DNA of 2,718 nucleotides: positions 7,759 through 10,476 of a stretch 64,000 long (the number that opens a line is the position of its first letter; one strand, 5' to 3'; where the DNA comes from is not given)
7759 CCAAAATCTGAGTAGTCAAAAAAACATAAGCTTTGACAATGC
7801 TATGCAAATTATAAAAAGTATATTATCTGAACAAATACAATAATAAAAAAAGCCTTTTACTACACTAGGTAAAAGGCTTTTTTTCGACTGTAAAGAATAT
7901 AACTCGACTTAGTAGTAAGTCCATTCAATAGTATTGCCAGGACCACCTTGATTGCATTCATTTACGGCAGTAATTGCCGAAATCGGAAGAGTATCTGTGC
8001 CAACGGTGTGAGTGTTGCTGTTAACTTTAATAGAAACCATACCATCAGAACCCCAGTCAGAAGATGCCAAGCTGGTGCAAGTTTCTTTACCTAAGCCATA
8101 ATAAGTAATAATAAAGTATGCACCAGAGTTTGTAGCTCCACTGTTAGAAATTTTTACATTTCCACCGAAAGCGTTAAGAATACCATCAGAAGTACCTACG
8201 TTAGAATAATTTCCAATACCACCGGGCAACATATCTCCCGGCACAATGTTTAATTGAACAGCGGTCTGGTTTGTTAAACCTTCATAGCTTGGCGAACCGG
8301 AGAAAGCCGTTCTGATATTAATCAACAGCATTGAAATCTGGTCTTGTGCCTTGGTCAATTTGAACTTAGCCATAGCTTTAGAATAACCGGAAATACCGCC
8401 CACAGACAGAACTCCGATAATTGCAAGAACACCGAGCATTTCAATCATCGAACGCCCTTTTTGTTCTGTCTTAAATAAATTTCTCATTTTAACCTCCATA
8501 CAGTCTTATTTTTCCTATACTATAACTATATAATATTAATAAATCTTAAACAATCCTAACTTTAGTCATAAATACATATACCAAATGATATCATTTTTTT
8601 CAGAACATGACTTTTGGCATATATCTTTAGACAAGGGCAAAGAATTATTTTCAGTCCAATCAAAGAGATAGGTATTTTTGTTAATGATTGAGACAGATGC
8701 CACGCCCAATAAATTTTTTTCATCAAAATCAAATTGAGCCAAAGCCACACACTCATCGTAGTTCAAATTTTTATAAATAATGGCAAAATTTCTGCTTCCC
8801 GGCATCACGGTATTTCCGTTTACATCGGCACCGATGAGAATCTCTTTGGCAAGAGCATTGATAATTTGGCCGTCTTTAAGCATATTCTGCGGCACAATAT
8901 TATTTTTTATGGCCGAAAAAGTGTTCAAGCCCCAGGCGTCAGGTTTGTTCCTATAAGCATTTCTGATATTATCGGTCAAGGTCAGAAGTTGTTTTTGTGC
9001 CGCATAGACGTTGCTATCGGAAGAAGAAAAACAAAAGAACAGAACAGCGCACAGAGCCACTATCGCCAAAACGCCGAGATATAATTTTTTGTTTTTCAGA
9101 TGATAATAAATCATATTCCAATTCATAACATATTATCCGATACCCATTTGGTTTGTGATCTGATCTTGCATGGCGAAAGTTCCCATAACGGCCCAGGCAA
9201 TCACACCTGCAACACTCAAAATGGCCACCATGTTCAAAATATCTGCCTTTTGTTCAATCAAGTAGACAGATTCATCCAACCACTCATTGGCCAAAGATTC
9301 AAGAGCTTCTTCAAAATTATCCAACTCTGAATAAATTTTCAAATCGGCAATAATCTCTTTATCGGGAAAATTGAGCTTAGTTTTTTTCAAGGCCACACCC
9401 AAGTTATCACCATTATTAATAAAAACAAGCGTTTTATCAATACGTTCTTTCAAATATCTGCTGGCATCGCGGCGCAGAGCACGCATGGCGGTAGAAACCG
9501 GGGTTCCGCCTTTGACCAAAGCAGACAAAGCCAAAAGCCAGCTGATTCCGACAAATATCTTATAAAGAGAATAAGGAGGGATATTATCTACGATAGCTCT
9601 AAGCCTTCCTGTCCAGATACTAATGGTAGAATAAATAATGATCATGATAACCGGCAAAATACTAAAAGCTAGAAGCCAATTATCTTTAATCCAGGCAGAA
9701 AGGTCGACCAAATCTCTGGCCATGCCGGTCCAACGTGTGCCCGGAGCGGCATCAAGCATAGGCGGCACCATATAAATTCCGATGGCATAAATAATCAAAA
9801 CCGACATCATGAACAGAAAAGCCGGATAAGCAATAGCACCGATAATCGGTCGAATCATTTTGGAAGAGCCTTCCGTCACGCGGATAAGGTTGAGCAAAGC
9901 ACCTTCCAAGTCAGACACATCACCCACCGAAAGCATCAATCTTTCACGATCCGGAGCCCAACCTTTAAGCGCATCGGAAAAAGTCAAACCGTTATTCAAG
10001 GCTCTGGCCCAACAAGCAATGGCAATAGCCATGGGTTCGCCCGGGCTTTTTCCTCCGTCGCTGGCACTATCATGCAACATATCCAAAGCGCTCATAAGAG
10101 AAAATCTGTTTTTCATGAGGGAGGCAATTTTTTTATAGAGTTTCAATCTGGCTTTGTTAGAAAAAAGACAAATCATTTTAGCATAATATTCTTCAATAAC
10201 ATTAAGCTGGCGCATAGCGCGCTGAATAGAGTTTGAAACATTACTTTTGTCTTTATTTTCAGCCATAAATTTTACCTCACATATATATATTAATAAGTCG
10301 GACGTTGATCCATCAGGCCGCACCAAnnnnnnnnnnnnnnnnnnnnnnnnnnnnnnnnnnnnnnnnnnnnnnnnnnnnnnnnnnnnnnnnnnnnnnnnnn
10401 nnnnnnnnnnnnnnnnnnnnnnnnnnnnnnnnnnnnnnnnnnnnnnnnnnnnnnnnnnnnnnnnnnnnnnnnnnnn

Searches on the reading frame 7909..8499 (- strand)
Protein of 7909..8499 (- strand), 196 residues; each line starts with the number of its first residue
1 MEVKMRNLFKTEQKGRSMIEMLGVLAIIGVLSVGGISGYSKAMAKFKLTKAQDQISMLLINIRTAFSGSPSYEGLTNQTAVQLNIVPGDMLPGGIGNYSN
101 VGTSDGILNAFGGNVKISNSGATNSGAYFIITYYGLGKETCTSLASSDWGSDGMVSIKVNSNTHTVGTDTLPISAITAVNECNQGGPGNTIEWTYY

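Call 23: search_protein_families(library=pfam, proteins=[window:7909-8499:-], max_evalue=0.0001)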
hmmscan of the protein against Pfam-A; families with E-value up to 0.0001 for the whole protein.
window:7909-8499:- (196 aa): 2 families
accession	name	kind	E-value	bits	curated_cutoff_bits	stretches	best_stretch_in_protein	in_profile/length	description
PF08805.16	PilS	-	5.1e-16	59.4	22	1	51-194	7-136/138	PilS N terminal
PF05307.16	Bundlin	-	9.2e-12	45.9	22.3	1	47-194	8-149/151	Bundlin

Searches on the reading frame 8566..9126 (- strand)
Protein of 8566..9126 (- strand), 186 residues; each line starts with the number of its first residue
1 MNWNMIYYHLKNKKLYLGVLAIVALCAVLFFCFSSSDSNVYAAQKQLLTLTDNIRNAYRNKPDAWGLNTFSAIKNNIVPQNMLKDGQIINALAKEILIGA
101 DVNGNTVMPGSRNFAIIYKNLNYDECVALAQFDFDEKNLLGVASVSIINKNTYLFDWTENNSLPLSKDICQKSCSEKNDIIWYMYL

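Call 23: search_protein_families(library=pfam, proteins=[window:8566-9126:-], max_evalue=0.0001)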
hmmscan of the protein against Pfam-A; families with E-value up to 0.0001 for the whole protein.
window:8566-9126:- (186 aa): 1 family
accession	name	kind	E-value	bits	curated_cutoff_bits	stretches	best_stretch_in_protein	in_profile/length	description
PF05307.16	Bundlin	-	3.1e-05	24.7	22.3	1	37-172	5-135/151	Bundlin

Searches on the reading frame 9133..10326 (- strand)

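Call 22: search_protein_families(library=pfam, proteins=[window:9133-10326:-], max_evalue=0.0001)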
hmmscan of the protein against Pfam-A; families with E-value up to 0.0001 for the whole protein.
window:9133-10326:- (397 aa): 1 family
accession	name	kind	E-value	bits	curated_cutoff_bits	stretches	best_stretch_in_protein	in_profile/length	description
PF00482.28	T2SSF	-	3.5e-23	82.3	25.2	2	263-383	1-122/125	Type II secretion system (T2SS), protein F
